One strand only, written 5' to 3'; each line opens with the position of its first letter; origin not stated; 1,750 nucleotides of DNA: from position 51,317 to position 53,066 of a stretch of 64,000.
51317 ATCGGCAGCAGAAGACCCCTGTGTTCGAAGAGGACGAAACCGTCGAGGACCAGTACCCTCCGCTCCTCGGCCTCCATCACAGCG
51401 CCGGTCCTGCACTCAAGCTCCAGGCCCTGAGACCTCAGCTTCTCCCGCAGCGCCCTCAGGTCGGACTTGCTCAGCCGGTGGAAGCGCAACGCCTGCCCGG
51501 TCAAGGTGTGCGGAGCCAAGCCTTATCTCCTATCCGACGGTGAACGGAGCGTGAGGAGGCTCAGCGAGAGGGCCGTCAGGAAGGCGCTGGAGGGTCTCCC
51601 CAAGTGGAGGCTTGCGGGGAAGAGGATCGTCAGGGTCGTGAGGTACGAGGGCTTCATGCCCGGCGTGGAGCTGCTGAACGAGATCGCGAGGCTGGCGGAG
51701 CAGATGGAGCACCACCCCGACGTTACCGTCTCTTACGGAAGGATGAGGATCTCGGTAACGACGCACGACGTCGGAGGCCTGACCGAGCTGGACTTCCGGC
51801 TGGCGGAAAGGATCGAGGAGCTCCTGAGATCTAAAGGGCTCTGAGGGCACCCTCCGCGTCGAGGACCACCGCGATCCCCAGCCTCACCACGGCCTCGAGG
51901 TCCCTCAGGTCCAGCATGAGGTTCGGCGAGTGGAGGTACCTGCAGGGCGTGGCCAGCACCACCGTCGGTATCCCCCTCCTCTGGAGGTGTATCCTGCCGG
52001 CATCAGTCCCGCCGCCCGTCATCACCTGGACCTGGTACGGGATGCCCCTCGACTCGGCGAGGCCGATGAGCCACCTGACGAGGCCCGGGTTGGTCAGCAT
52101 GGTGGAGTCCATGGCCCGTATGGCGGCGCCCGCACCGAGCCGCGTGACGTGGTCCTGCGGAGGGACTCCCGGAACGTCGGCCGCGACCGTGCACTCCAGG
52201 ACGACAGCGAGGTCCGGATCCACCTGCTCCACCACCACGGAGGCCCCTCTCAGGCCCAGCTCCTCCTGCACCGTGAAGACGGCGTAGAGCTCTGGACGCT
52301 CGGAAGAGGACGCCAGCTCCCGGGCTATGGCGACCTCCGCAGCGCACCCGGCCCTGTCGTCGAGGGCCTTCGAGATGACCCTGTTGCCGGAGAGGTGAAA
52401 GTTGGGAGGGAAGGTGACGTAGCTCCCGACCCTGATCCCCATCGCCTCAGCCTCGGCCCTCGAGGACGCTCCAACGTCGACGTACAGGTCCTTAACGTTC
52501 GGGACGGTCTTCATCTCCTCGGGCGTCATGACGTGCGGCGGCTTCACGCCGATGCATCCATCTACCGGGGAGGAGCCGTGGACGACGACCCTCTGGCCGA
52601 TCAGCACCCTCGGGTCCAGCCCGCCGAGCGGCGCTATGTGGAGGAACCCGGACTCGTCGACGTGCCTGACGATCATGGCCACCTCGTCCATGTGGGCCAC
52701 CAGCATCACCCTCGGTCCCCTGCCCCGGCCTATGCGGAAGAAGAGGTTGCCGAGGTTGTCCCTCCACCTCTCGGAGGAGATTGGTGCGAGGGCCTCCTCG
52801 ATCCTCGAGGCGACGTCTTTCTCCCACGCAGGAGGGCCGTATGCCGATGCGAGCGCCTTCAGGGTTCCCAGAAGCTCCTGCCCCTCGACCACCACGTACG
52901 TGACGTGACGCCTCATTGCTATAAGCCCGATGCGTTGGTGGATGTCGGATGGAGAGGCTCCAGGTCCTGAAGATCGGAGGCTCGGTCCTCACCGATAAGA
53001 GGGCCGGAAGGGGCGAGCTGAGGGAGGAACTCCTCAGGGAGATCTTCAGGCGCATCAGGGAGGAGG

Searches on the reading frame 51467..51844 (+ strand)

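Call 43: search_protein_families(library=pfam, proteins=[window:51467-51844:+], max_evalue=0.01)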
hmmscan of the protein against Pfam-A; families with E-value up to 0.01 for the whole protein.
window:51467-51844:+ (125 aa): 1 family
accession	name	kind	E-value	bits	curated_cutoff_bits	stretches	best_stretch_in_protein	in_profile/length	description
PF01329.24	Pterin_4a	-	4.2e-27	94.5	26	1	31-119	2-91/91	Pterin 4 alpha carbinolamine dehydratase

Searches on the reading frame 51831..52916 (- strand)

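Call 43: search_protein_families(library=pfam, proteins=[window:51831-52916:-], max_evalue=0.01)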
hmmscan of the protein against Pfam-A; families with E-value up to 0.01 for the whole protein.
window:51831-52916:- (361 aa): 3 families
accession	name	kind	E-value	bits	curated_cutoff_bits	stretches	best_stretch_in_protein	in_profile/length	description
PF05343.19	Peptidase_M42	-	5.1e-98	328.2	23.2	1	56-346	1-292/292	M42 glutamyl aminopeptidase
PF01546.33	Peptidase_M20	-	6.3e-11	43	24.6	1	185-349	34-202/206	Peptidase family M20/M25/M40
PF04389.22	Peptidase_M28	-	0.0005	20.3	21.3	1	184-234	30-81/193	Peptidase family M28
